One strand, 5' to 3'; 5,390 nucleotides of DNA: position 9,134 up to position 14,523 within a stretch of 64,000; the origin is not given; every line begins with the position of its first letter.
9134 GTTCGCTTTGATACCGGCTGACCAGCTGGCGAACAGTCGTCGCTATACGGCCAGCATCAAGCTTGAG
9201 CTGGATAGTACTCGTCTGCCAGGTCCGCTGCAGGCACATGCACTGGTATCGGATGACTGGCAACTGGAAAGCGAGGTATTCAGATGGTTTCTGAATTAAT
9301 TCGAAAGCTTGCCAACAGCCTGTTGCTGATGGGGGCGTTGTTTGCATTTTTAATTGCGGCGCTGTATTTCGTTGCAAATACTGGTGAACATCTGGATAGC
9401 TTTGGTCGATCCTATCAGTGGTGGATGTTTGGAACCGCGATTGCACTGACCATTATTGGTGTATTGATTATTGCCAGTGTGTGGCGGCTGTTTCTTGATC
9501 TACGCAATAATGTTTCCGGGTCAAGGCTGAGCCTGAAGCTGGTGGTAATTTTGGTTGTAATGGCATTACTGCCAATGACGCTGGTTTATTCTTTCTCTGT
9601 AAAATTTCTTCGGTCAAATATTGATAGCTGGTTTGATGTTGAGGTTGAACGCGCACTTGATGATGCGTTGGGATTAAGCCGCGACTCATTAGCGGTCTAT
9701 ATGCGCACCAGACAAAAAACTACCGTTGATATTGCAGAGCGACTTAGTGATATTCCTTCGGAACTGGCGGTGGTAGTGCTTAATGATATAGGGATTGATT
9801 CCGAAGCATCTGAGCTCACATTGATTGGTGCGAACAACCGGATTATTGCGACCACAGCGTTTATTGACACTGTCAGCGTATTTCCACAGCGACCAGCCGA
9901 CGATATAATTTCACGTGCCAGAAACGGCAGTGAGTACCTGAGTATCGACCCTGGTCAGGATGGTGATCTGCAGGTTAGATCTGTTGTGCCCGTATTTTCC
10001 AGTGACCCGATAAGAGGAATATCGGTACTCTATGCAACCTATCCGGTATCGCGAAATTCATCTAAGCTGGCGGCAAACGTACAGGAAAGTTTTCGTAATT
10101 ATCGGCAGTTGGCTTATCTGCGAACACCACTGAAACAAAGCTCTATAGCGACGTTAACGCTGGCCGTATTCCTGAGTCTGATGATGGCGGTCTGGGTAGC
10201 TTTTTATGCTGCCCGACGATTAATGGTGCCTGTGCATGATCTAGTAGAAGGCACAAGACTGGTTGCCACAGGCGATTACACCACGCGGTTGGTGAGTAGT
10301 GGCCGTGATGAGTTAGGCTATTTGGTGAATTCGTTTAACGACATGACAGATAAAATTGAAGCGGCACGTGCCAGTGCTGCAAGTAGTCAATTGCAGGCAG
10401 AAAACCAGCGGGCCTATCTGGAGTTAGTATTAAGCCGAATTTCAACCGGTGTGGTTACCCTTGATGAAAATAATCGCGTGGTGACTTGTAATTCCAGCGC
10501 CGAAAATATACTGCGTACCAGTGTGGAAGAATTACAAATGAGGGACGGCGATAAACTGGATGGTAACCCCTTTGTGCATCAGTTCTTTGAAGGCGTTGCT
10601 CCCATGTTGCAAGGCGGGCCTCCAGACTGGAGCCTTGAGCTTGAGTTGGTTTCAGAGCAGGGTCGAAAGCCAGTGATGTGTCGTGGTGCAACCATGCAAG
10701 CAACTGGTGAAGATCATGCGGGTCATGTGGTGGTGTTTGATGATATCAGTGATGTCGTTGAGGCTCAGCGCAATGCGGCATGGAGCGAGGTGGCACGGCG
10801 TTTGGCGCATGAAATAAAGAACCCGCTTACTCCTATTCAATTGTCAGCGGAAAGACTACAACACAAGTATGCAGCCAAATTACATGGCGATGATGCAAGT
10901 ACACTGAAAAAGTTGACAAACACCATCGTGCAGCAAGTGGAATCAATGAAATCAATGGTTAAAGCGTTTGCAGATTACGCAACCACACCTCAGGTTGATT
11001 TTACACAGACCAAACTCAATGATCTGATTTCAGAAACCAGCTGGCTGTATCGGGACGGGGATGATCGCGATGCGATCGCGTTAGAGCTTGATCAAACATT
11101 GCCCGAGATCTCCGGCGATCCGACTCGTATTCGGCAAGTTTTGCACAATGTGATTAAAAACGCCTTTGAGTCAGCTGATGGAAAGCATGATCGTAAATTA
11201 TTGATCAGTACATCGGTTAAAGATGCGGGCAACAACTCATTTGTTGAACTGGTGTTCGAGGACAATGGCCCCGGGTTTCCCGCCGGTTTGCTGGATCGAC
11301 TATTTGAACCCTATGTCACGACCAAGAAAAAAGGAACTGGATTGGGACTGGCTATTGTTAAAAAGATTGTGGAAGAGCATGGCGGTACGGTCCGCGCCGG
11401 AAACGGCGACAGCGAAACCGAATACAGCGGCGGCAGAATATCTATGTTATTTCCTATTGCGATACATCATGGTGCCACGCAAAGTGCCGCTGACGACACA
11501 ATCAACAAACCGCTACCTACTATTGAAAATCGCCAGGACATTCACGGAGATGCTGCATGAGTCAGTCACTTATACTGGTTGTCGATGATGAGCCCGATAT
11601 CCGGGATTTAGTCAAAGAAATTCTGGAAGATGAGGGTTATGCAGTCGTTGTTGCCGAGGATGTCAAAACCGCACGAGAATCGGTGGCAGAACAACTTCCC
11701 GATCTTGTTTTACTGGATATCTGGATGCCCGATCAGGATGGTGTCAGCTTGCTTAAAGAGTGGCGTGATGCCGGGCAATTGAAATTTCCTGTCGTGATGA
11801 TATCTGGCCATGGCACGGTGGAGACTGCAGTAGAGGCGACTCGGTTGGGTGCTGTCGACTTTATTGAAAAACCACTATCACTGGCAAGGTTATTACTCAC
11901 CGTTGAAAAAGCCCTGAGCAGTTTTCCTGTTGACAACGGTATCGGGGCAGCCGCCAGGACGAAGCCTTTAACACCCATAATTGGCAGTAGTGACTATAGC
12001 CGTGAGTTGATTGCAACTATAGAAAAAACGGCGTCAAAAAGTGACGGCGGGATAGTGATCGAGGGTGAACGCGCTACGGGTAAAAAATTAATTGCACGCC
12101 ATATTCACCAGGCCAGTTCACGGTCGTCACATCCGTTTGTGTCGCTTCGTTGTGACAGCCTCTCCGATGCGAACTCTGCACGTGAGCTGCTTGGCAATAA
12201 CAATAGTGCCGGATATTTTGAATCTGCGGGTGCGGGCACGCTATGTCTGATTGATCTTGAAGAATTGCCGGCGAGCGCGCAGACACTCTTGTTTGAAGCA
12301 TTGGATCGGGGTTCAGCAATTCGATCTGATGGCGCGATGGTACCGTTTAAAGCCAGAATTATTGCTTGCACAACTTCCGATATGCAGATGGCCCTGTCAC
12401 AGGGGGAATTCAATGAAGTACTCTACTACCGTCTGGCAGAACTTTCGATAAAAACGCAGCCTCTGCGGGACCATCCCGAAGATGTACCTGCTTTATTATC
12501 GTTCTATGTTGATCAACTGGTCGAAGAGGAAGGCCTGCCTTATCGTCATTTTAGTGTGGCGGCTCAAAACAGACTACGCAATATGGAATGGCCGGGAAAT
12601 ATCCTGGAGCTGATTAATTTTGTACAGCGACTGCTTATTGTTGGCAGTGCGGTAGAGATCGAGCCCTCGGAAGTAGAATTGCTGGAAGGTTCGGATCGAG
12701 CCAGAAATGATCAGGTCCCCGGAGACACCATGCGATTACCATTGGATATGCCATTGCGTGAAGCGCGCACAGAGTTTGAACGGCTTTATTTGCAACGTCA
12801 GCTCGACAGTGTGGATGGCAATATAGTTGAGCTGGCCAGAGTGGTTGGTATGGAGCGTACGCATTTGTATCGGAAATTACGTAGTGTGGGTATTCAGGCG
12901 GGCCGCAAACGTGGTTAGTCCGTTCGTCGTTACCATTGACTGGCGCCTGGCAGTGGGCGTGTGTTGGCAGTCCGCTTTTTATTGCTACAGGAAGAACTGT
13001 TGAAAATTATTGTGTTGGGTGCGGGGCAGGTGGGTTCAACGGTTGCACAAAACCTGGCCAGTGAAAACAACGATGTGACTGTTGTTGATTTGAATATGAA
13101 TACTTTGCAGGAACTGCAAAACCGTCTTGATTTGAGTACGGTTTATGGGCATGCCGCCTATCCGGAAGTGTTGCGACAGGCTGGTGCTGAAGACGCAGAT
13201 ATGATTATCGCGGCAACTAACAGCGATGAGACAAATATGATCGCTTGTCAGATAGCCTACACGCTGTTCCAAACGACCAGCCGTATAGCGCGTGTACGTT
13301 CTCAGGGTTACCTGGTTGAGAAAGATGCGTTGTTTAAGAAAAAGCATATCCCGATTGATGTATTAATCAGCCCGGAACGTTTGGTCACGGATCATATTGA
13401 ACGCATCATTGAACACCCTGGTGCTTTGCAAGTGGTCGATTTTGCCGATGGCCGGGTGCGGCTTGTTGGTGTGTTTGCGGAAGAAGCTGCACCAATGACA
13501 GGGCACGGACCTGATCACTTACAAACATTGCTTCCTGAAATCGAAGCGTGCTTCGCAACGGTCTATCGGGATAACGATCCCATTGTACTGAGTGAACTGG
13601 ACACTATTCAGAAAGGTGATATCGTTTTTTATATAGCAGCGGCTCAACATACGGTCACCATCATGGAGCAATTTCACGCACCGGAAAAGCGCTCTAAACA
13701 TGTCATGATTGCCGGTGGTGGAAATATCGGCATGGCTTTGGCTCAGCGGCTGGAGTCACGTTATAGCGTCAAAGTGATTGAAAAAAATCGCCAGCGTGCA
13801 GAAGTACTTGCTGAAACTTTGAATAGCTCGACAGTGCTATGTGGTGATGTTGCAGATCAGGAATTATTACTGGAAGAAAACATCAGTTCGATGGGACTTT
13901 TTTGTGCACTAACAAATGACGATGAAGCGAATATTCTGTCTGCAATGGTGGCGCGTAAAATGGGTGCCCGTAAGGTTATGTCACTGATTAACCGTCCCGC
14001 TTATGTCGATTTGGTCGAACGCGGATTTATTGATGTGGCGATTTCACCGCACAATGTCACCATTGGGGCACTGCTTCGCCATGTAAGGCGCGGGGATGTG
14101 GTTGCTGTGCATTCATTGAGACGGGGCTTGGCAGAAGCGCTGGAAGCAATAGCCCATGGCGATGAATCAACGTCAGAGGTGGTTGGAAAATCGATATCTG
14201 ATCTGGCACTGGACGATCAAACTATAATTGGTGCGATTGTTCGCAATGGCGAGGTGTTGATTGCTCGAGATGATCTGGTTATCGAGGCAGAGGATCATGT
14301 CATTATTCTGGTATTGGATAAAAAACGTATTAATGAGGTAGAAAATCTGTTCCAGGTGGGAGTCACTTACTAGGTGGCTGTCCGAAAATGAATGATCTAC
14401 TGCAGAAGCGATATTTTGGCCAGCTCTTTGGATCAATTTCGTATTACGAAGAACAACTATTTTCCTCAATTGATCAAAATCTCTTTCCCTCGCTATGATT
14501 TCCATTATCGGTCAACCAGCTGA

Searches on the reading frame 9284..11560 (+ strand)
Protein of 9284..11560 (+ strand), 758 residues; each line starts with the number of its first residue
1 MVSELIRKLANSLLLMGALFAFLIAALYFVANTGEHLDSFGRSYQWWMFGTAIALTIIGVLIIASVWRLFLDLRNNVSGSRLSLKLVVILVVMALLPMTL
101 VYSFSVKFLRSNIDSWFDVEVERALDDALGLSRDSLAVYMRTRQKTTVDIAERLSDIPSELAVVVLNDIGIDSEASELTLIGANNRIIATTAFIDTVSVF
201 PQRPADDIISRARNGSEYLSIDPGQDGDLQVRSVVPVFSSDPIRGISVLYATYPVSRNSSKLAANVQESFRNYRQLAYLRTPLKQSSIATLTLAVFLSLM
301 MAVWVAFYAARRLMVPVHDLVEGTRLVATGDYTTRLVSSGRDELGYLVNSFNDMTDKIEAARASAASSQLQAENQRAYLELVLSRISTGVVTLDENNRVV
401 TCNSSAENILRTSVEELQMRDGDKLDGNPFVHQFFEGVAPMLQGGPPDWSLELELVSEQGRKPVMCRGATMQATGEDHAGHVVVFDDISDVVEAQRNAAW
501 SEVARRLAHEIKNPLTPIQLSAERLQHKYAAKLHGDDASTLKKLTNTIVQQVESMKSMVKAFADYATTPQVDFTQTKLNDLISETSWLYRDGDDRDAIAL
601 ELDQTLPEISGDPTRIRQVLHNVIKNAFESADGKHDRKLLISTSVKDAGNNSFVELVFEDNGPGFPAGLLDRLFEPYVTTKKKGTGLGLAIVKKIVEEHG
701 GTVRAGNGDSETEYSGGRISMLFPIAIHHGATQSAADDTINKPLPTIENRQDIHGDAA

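Call 9: search_protein_families(library=pfam, proteins=[window:9284-11560:+], max_evalue=0.0001)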
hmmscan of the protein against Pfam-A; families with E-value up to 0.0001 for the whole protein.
window:9284-11560:+ (758 aa): 4 families
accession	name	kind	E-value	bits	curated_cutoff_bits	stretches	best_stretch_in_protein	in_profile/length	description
PF02518.31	HATPase_c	-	6.5e-21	75.3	26.4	1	611-724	1-108/111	Histidine kinase-, DNA gyrase B-, and HSP90-like ATPase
PF00672.30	HAMP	-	1.4e-11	45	25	1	309-359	2-52/53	HAMP domain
PF00512.31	HisKA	-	7e-10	39.3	26.9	1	500-566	2-61/66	His Kinase A (phospho-acceptor) domain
PF13426.13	PAS_9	-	7.6e-05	23.4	27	0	388-490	2-103/103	PAS domain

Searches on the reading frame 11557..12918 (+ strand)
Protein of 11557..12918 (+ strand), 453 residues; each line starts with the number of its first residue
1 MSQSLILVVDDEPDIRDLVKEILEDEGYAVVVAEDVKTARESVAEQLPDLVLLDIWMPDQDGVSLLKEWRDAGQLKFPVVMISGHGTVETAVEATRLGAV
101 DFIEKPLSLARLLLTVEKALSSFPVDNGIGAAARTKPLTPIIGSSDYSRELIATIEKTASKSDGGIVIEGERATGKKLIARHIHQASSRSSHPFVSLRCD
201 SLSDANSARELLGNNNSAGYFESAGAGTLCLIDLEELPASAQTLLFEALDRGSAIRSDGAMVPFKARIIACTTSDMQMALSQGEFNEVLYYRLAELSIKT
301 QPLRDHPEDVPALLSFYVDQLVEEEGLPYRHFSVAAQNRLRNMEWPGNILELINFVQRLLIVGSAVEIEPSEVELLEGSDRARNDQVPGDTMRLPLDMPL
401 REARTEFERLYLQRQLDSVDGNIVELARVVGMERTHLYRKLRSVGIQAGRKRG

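Call 9: search_protein_families(library=pfam, proteins=[window:11557-12918:+], max_evalue=0.0001)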
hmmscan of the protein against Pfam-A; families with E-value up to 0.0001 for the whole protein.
window:11557-12918:+ (453 aa): 5 families
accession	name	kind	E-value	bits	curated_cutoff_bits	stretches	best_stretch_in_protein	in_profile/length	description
PF00072.30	Response_reg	-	1.5e-29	102.8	30.2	1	6-116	1-110/111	Response regulator receiver domain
PF00158.32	Sigma54_activat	-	8.5e-27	94.3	20.2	1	141-298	1-167/168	Sigma-54 interaction domain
PF14532.12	Sigma54_activ_2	-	2.7e-13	50.8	25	1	142-303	1-138/138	Sigma-54 interaction domain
PF25601.1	AAA_lid_14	-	6.8e-13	48.7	27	1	304-373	1-70/87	AAA+ ATPase lid domain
PF02954.25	HTH_8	-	6.7e-07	29.4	22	1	405-442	3-40/42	Bacterial regulatory protein, Fis family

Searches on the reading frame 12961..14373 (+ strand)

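Call 9: search_protein_families(library=pfam, proteins=[window:12961-14373:+], max_evalue=0.0001)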
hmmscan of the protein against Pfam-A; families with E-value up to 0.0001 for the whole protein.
window:12961-14373:+ (470 aa): 18 families
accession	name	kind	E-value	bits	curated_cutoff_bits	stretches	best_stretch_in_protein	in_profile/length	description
PF02254.24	TrkA_N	-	2.3e-52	176.7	23.8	2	16-138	1-116/116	TrkA-N domain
PF13241.12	NAD_binding_7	-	6.3e-13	49.6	22.1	1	11-96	5-79/104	Putative NAD(P)-binding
PF02080.26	TrkA_C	-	4.8e-12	46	27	1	403-464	8-70/71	TrkA-C domain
PF03807.23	F420_oxidored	-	4.7e-09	37.2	21.6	0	15-88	1-69/94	NADP oxidoreductase coenzyme F420-dependent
PF01488.26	Shikimate_DH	-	1.4e-08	35.3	24.3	1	15-91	14-88/138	Shikimate / quinate 5-dehydrogenase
PF01210.29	NAD_Gly3P_dh_N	-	4.8e-08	33.6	23.1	0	15-102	1-93/158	NAD-dependent glycerol-3-phosphate dehydrogenase N-terminus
PF01262.27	AlaDh_PNT_C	-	2.5e-07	30.8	23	1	15-85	30-99/214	Alanine dehydrogenase/PNT, C-terminal domain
PF02558.23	ApbA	-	3.6e-07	30.3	22.2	0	16-87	1-75/150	Ketopantoate reductase PanE/ApbA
PF07992.20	Pyr_redox_2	-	4e-07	30.2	26.1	0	231-278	129-176/291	Pyridine nucleotide-disulphide oxidoreductase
PF02737.24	3HCDH_N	-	5e-07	30.2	22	0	15-58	1-44/180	3-hydroxyacyl-CoA dehydrogenase, NAD binding domain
PF01266.30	DAO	-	6.3e-07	29.7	27.9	0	15-43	1-29/353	FAD dependent oxidoreductase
PF03435.24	Sacchrp_dh_NADP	-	6.8e-07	30.1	25.1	0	16-83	1-73/129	Saccharopine dehydrogenase NADP binding domain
PF00070.33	Pyr_redox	-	1.5e-06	29.1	22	0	15-49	1-35/82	Pyridine nucleotide-disulphide oxidoreductase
PF06690.17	HcgC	-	1.9e-06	28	31.4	0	11-65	39-85/248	FeGP cofactor biosynthesis protein, methyltransferase HcgC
PF02826.25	2-Hacid_dh_C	-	5.8e-06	26.2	25.1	0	235-282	26-72/178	D-isomer specific 2-hydroxyacid dehydrogenase, NAD binding domain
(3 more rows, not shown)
